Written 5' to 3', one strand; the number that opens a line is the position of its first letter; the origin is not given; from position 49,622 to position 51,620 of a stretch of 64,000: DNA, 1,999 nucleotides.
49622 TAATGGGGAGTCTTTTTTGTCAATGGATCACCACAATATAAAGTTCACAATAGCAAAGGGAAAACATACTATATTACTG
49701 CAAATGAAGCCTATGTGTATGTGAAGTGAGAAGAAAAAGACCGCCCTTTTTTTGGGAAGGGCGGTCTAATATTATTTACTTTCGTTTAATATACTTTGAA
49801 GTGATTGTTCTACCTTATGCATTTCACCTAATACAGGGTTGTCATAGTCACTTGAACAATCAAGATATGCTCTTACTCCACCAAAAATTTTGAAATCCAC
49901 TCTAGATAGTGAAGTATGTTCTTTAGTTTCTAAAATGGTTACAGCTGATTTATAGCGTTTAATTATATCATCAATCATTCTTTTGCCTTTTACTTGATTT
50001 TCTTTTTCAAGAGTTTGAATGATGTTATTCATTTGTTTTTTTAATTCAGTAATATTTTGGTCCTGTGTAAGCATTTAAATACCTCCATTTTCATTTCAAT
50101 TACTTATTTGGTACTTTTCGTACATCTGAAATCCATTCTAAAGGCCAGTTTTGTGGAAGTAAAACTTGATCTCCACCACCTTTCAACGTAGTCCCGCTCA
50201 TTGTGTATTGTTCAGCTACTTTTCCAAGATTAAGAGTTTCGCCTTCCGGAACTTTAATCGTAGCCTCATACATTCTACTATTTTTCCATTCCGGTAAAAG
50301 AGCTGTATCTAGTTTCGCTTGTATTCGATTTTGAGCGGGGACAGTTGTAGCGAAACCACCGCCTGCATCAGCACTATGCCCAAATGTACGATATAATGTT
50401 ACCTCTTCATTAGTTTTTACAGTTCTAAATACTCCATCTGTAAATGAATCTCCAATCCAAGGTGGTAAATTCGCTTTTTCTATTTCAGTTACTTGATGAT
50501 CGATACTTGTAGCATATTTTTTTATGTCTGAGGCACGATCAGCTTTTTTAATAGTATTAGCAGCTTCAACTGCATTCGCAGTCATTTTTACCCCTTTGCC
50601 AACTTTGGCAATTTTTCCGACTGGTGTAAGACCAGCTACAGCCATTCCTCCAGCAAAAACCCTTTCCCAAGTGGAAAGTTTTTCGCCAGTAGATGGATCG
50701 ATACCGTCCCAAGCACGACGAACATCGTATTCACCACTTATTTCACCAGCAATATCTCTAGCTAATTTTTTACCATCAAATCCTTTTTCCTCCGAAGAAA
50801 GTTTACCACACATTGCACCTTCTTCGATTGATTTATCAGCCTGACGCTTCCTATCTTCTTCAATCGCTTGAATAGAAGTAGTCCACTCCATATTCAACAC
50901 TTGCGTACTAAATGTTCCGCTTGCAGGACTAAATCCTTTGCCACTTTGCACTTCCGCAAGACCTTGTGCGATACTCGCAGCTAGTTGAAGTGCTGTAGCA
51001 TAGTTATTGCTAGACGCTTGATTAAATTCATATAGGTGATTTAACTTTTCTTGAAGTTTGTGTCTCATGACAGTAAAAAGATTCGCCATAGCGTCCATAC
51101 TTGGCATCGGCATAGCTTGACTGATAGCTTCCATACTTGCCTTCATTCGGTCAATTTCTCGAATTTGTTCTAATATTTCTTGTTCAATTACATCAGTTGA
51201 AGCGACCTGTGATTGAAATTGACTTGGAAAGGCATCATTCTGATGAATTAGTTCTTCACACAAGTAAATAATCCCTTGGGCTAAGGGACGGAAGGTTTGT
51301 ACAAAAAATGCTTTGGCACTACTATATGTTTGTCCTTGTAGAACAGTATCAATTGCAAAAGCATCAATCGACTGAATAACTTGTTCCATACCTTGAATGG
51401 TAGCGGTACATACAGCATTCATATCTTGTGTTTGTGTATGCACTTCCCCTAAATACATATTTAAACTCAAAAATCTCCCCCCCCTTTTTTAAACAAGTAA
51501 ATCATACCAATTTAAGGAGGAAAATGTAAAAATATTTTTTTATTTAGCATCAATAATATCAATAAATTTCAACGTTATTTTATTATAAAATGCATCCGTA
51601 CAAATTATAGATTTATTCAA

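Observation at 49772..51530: LXG polymorphic toxin with a TNT/NADase-like C-terminus and cognate immunity gene carried as a phage moron next to the lysis cassette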

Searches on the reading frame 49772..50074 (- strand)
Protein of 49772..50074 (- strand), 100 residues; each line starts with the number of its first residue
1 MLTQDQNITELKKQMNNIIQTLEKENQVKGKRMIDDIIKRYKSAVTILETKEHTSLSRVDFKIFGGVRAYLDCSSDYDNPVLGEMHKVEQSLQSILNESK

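Call 3: search_protein_families(library=pfam, proteins=[window:49772-50074:-], max_evalue=0.1)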
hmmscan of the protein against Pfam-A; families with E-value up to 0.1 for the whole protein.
window:49772-50074:- (100 aa): 2 families
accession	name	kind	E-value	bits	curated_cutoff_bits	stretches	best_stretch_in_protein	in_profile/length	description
PF21689.3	TorS_sensor_domain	-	0.046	13.6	27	1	6-51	159-204/275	Sensor protein TorS, sensor domain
PF22298.2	Tsr1_G-like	-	0.08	13.2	27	0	2-60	8-67/161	Tsr1, G-like domain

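Call 4: search_protein_families(library=ncbifam, proteins=[window:49772-50074:-], max_evalue=0.1)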
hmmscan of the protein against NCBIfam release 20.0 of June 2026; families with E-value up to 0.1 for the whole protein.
window:49772-50074:- (100 aa): 2 families
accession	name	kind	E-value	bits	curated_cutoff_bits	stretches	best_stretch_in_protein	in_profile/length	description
NF047516.1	LA_3659_fam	equivalog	0.00055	19.6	36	1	4-98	132-204/221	LA_3659 family protein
NF047514.1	SpiroCoCo_N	equivalog_domain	0.00055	19.6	75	1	4-98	132-204/221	SpiroCoCo family coiled-coil protein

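Call 12: find_homologous_proteins(query=window:49772-50074:-, max_evalue=0.001)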
Query window:49772-50074:- (100 aa): 4 proteins with E <= 0.001 among 5 candidates.
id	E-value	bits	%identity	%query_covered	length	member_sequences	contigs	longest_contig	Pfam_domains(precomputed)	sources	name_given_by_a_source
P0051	3.3e-57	208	100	100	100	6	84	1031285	PF27174.1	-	-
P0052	3.4e-42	160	81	95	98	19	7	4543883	PF27174.1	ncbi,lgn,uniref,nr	ncbi:hypothetical protein IGW_01239 [Bacillus cereus ISP3191]|uniref:hypothetical protein n=1 Tax=Ba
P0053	3.7e-36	141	71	95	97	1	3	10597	PF27174.1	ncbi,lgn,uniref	ncbi:hypothetical protein ABEY61_30325 [Bacillus toyonensis]|uniref:hypothetical protein n=1 Tax=Bac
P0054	1.4e-30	123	82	74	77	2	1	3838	PF27174.1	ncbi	ncbi:hypothetical protein ACQGS5_25755, partial [Bacillus sp. GKis3/1]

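Call 24: search_protein_families(library=phrogs, proteins=[window:49772-50074:-], max_evalue=0.01)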
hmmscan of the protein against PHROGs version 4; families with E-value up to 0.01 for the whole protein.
window:49772-50074:- (100 aa): 1 family
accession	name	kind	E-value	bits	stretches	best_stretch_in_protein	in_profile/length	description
phrog_37453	-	unknown function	1.1e-68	228.7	1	1-100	1-100/100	-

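Call 62: find_homologous_proteins(query=A3, max_evalue=0.001)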
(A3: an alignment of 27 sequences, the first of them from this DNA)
Query A3 (27 sequences) (100 aa, profile of the alignment): 173 proteins with E <= 0.001 among 1484 candidates; the best 120 are listed.
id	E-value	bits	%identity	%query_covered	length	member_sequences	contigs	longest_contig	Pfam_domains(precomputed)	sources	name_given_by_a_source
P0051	1.2e-21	95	100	100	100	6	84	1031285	PF27174.1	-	-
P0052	9.2e-19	85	81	95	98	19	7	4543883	PF27174.1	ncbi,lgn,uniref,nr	ncbi:hypothetical protein IGW_01239 [Bacillus cereus ISP3191]|uniref:hypothetical protein n=1 Tax=Ba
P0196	3.8e-18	83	-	-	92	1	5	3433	-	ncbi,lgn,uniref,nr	ncbi:hypothetical protein [Listeria valentina]|uniref:hypothetical protein n=1 Tax=Listeria valentin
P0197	8.0e-18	82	-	-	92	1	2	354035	-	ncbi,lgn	-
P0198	3.4e-17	80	-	-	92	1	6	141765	-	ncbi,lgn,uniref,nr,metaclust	ncbi:hypothetical protein [Listeria fleischmannii]|uniref:Uncharacterized protein n=1 Tax=Listeria f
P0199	4.4e-16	77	-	-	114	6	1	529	-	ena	-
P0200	5.9e-16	76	-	-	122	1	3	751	-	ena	-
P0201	8.8e-16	76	-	-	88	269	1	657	-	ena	-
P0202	1.0e-15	76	-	-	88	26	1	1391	-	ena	-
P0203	1.0e-15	76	-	-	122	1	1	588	-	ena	-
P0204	1.1e-15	75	-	-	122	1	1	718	-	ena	-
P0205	1.2e-15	75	-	-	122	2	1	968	-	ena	-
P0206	1.2e-15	75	-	-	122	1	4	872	-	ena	-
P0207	1.3e-15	75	-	-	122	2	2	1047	-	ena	-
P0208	1.3e-15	75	-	-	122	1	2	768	-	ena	-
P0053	2.2e-15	74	71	95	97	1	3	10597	PF27174.1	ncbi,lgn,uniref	ncbi:hypothetical protein ABEY61_30325 [Bacillus toyonensis]|uniref:hypothetical protein n=1 Tax=Bac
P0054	3.3e-11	61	82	74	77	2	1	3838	PF27174.1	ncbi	ncbi:hypothetical protein ACQGS5_25755, partial [Bacillus sp. GKis3/1]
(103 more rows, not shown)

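Call 73: predict_structure(alignment_id=A4)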
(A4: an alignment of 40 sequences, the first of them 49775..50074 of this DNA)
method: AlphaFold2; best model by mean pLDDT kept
length: 100 residues; sequences in the alignment: 40
mean_pLDDT: 80.6   pTM: 0.72
mean pLDDT of the five models: 80.6, 79.8, 79.6, 79.6, 79.5
residues with pLDDT >= 90: 12; 70-90: 67; 50-70: 19; < 50: 2
segments of 3 or more residues with pLDDT < 50: none
pLDDT, mean of each block of 10 residues (from residue 1): 70 91 79 88 84 62 82 84 89 75
secondary structure, 60 per line:
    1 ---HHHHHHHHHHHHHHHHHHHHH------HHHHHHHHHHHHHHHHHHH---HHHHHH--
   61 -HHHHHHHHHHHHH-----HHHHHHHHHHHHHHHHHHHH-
elements in order: H4-24 H31-49 H53-58 H62-74 H80-99

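Call 75: fold_search(model_id=the predicted structure, library=pdb)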
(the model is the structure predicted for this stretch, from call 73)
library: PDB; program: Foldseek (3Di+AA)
matches with E <= 10: 247; with E <= 0.001: 0
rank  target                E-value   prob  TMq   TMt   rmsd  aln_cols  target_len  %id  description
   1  3kav_A                3.2e-01  0.94  0.58  0.58   4.4       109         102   12  Crystal Structure of THE MUTANT (L80M) PA2107 PROTEIN from Pseudomonas aeruginosa, Northeast Structural Genomics Conso (released 2009-10-27)
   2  8ube_D                3.4e-01  0.77  0.48  0.45   5.7       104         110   10  Diversity-generating retroelement (DGR) ribonucleoprotein reverse transcriptase - Resting State 1a (released 2024-10-23)
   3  3kaw_B                5.0e-01  0.75  0.49  0.49   5.3       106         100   13  Crystal Structure of PA2107 PROTEIN from Pseudomonas aeruginosa, Northeast Structural Genomics Consortium Target PaR19 (released 2009-10-27)
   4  1x8z_B                5.9e-01  0.97  0.68  0.49   3.5       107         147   12  Crystal structure of a pectin methylesterase inhibitor from Arabidopsis thaliana (released 2004-12-28)
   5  3kaw_A                6.2e-01  0.69  0.48  0.48   5.2       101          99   14  Crystal Structure of PA2107 PROTEIN from Pseudomonas aeruginosa, Northeast Structural Genomics Consortium Target PaR19 (released 2009-10-27)
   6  3kaw_C                6.2e-01  0.69  0.48  0.48   5.3       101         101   14  Crystal Structure of PA2107 PROTEIN from Pseudomonas aeruginosa, Northeast Structural Genomics Consortium Target PaR19 (released 2009-10-27)
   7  3fse_A                7.4e-01  0.25  0.37  0.13  13.3       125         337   14  Crystal structure of a two-domain protein containing dj-1/thij/pfpi-like and ferritin-like domains (ava_4496) from ana (released 2009-02-03)
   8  3kav_C                9.2e-01  0.60  0.50  0.48   5.7       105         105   12  Crystal Structure of THE MUTANT (L80M) PA2107 PROTEIN from Pseudomonas aeruginosa, Northeast Structural Genomics Conso (released 2009-10-27)
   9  8ub7_C                9.7e-01  0.80  0.60  0.56   4.5       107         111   12  Diversity-generating retroelement (DGR) ribonucleoprotein reverse transcriptase - Active state (N-occupied) (released 2024-10-23)
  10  8ubb_D                9.7e-01  0.54  0.52  0.49   5.6       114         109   11  Diversity-generating retroelement (DGR) ribonucleoprotein reverse transcriptase - Active State (N-empty) 1b (released 2024-10-23)
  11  1rj4_B                1.0e+00  0.72  0.59  0.44   5.5       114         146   15  Structure of a Cell Wall Invertase Inhibitor from Tobacco in Complex with Cd2+ (released 2004-02-03)
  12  3kav_B                1.2e+00  0.51  0.48  0.49   5.2       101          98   13  Crystal Structure of THE MUTANT (L80M) PA2107 PROTEIN from Pseudomonas aeruginosa, Northeast Structural Genomics Conso (released 2009-10-27)
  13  1xg2_B                1.2e+00  0.54  0.52  0.38   5.2       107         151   16  Crystal structure of the complex between pectin methylesterase and its inhibitor protein (released 2005-03-22)
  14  4zsv_A                1.3e+00  0.47  0.48  0.20   5.2       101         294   14  Structure of a fusion protein with a helix linker, 2ARH-3-3KAW-1.0 (released 2015-08-19)
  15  8ub7_B                1.4e+00  0.77  0.64  0.55   4.3       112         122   12  Diversity-generating retroelement (DGR) ribonucleoprotein reverse transcriptase - Active state (N-occupied) (released 2024-10-23)
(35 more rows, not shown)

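Call 87: search_protein_families(library=padloc, proteins=[window:49772-50074:-], max_evalue=0.01)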
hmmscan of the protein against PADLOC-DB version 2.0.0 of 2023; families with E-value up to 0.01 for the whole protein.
window:49772-50074:- (100 aa): 2 families
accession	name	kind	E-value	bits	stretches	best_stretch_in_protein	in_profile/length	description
PDLC04854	PDC-S05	-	0.0017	16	1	6-63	130-188/212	-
PDLC04965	PDC-S23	-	0.0073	13.7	1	5-60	130-186/327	-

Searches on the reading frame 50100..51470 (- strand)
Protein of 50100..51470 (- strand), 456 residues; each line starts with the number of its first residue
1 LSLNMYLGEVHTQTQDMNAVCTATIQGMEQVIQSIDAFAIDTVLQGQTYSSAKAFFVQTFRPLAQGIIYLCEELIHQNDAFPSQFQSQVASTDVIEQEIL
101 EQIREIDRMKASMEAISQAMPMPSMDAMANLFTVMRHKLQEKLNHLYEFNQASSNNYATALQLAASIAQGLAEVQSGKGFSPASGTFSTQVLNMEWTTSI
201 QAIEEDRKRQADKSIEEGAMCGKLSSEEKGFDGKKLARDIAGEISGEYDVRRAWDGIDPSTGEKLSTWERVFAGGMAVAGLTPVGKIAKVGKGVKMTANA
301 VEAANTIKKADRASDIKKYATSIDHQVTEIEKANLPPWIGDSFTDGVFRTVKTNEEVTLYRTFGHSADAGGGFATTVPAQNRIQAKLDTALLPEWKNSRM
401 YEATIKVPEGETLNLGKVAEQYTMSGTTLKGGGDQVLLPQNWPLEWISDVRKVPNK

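Call 3: search_protein_families(library=pfam, proteins=[window:50100-51470:-], max_evalue=0.1)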
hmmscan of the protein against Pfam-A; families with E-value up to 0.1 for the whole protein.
window:50100-51470:- (456 aa): 3 families
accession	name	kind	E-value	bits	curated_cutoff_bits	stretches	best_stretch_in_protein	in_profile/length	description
PF14449.11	PT-TG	-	4.8e-16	58.9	23.5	1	237-295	8-68/68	Pre-toxin TG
PF04740.18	LXG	-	7.5e-12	46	26.5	1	9-176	7-191/202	LXG domain of WXG superfamily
PF05306.16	DUF733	-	0.062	14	25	0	68-156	30-82/85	Protein of unknown function (DUF733)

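Call 4: search_protein_families(library=ncbifam, proteins=[window:50100-51470:-], max_evalue=0.1)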
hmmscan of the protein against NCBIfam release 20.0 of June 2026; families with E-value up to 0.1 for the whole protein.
window:50100-51470:- (456 aa): 0 families

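Call 6: search_solved_structures(query=window:50100-51470:-, max_evalue=10, show_alignments=3)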
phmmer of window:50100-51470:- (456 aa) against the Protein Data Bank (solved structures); distinct sequences matched with E-value up to 10: 1.
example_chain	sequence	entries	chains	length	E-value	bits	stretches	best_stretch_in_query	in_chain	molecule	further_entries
8paq_A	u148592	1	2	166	0.51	12.4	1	92-182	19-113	POXA3b laccase small subunit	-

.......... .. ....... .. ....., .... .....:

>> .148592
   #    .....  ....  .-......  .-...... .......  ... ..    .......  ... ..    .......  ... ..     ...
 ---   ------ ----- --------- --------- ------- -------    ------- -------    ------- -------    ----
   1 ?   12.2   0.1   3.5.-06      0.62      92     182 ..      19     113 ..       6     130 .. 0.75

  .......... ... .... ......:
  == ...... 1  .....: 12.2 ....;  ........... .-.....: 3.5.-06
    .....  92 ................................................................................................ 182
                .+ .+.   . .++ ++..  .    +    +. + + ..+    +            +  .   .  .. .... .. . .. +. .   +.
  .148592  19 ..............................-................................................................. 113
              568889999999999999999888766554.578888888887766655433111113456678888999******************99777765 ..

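Call 24: search_protein_families(library=phrogs, proteins=[window:50100-51470:-], max_evalue=0.01)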
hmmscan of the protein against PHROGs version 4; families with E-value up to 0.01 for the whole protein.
window:50100-51470:- (456 aa): 5 families
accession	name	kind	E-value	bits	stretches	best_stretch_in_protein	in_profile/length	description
phrog_24213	-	unknown function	0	1024.4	1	1-456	1-456/456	-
phrog_22940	-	unknown function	1.4e-149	500.4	1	1-227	1-228/588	-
phrog_34091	-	unknown function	3.3e-31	110.1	1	203-313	72-190/302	-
phrog_25038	-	unknown function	5.9e-27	95.6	1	91-229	2-108/476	-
phrog_17521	-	unknown function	1e-16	61.9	1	239-320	263-342/539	-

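Call 87: search_protein_families(library=padloc, proteins=[window:50100-51470:-], max_evalue=0.01)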
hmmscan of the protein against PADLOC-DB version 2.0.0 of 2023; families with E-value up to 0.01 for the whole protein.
window:50100-51470:- (456 aa): 0 families

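Call 97: find_encoding_contigs(protein=window:50100-51470:-, flank=7000, max_places=8)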
Protein window:50100-51470:- (456 aa): 23 contigs read that carry it; 8 places shown.
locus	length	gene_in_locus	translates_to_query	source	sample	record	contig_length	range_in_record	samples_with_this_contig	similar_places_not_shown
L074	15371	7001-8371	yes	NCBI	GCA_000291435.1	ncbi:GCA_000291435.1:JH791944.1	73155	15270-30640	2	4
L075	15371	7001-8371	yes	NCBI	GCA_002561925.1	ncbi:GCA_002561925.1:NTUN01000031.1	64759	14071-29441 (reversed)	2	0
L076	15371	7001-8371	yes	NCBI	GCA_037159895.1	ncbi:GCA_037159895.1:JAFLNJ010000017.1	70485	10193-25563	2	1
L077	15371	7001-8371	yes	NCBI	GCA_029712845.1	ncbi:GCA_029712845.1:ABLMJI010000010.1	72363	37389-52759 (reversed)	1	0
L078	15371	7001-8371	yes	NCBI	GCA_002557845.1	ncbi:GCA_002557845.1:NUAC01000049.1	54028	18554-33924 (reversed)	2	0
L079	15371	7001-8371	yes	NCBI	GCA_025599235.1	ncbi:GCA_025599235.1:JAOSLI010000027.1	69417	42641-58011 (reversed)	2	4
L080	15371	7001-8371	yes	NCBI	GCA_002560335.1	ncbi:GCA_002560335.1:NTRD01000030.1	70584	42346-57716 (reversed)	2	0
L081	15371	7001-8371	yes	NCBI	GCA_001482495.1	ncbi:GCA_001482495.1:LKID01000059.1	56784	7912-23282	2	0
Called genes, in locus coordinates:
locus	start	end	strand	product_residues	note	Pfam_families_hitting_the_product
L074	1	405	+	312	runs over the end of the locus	-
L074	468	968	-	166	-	PF13420:Acetyltransf_4 (faint), PF00583:Acetyltransf_1, PF13673:Acetyltransf_10, PF13508:Acetyltransf_7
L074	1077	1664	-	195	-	PF13411:MerR_1, PF13152:DUF3967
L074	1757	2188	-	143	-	-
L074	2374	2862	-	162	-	-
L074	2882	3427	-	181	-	PF13814:Replic_Relax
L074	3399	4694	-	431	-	PF01580:FtsK_SpoIIIE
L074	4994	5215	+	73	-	PF01381:HTH_3 (weak)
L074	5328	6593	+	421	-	PF00817:IMS, PF11798:IMS_HHH, PF21999:IMS_HHH_1 (weak), PF11799:IMS_C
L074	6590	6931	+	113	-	PF08863:YolD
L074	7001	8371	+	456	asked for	PF04740:LXG, PF14449:PT-TG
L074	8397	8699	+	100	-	PF27174:YeeD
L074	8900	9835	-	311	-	PF01510:Amidase_2, PF08239:SH3_3 (weak)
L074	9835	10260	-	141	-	PF05105:Phage_holin_4_1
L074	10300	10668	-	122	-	-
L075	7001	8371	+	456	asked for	PF04740:LXG, PF14449:PT-TG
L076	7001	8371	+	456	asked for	PF04740:LXG, PF14449:PT-TG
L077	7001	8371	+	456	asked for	PF04740:LXG, PF14449:PT-TG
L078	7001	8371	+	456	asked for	PF04740:LXG, PF14449:PT-TG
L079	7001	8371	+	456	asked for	PF04740:LXG, PF14449:PT-TG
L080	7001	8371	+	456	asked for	PF04740:LXG, PF14449:PT-TG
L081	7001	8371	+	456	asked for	PF04740:LXG, PF14449:PT-TG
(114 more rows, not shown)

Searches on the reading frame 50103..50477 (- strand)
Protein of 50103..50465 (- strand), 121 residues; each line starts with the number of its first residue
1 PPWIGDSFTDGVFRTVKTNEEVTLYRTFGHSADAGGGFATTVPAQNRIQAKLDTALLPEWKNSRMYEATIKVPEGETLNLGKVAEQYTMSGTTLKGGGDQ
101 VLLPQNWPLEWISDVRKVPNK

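Call 5: search_protein_families(library=pfam, proteins=[window:50103-50465:-], max_evalue=10)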
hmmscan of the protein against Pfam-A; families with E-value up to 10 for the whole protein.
seq(121 aa): 0 families

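Call 82: search_solved_structures(query=A5, max_evalue=10, show_alignments=4)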
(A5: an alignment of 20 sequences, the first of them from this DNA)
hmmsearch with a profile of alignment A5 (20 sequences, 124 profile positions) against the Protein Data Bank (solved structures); distinct sequences matched with E-value up to 10: 0.
